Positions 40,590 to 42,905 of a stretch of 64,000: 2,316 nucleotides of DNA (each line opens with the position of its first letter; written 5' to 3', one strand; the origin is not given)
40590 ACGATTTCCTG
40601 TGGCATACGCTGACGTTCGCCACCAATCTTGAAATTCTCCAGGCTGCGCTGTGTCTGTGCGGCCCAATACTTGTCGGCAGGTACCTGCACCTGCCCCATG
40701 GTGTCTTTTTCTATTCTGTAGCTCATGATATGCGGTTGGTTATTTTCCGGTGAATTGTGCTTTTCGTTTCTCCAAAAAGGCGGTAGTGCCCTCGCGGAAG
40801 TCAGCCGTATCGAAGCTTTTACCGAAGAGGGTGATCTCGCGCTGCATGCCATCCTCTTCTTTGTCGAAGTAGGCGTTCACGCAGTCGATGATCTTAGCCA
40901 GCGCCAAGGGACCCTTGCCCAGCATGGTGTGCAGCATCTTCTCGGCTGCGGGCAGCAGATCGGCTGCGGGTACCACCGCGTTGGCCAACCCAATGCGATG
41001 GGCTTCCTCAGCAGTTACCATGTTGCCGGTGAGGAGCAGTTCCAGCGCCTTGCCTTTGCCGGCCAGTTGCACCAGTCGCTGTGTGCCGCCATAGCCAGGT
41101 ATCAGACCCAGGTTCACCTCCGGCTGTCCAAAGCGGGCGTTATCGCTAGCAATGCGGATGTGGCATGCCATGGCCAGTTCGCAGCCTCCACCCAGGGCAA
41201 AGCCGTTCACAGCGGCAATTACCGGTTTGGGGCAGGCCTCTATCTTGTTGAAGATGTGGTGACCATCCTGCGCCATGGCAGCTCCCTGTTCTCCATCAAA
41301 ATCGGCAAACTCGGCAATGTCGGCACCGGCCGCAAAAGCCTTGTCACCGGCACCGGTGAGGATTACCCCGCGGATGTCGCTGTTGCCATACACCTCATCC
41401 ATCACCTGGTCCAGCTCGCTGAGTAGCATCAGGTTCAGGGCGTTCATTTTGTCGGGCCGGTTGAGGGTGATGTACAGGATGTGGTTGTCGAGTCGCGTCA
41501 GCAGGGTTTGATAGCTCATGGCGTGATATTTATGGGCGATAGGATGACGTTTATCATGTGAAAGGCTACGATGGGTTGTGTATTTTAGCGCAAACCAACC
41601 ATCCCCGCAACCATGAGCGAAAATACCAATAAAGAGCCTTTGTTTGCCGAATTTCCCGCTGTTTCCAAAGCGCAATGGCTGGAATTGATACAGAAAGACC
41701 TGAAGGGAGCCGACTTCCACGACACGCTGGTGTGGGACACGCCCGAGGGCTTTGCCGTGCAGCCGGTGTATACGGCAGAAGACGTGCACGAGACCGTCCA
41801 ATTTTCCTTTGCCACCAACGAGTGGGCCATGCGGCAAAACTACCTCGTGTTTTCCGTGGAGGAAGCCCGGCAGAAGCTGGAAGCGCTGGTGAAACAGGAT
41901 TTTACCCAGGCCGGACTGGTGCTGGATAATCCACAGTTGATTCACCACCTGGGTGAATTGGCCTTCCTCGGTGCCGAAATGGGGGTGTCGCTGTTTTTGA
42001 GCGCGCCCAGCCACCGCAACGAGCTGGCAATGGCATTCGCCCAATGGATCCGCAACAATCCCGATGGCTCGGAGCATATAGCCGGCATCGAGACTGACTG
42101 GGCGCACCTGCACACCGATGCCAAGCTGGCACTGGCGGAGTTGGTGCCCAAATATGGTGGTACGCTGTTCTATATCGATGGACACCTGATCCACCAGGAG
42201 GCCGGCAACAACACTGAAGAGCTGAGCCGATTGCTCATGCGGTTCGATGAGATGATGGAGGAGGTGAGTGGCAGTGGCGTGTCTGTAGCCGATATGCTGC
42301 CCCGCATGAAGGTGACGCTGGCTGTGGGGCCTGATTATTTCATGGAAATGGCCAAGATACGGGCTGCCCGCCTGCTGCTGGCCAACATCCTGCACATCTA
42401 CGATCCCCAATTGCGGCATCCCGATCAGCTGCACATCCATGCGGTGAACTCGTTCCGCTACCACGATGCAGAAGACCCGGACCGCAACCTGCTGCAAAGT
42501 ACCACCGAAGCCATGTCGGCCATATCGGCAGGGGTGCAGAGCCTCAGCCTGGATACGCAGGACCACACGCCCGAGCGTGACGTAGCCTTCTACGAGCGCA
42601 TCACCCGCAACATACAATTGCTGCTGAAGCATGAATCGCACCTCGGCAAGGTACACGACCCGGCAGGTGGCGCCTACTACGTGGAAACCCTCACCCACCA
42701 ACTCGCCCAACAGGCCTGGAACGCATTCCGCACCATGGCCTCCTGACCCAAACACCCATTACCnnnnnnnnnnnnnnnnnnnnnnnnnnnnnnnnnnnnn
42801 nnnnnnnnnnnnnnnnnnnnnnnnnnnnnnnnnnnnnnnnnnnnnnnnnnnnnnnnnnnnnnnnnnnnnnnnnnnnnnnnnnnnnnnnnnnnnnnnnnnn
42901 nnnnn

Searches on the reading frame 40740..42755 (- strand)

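Call 53: search_protein_families(library=pfam, proteins=[window:40740-42755:-], max_evalue=0.0001)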
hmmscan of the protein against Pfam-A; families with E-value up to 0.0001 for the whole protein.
window:40740-42755:- (671 aa): 2 families
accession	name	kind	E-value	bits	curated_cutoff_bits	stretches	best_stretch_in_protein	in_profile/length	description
PF00378.25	ECH_1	-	2.6e-70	237.1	27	1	424-670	4-250/251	Enoyl-CoA hydratase/isomerase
PF16113.10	ECH_2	-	1.9e-42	146.4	27.2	1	428-601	3-178/335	Enoyl-CoA hydratase/isomerase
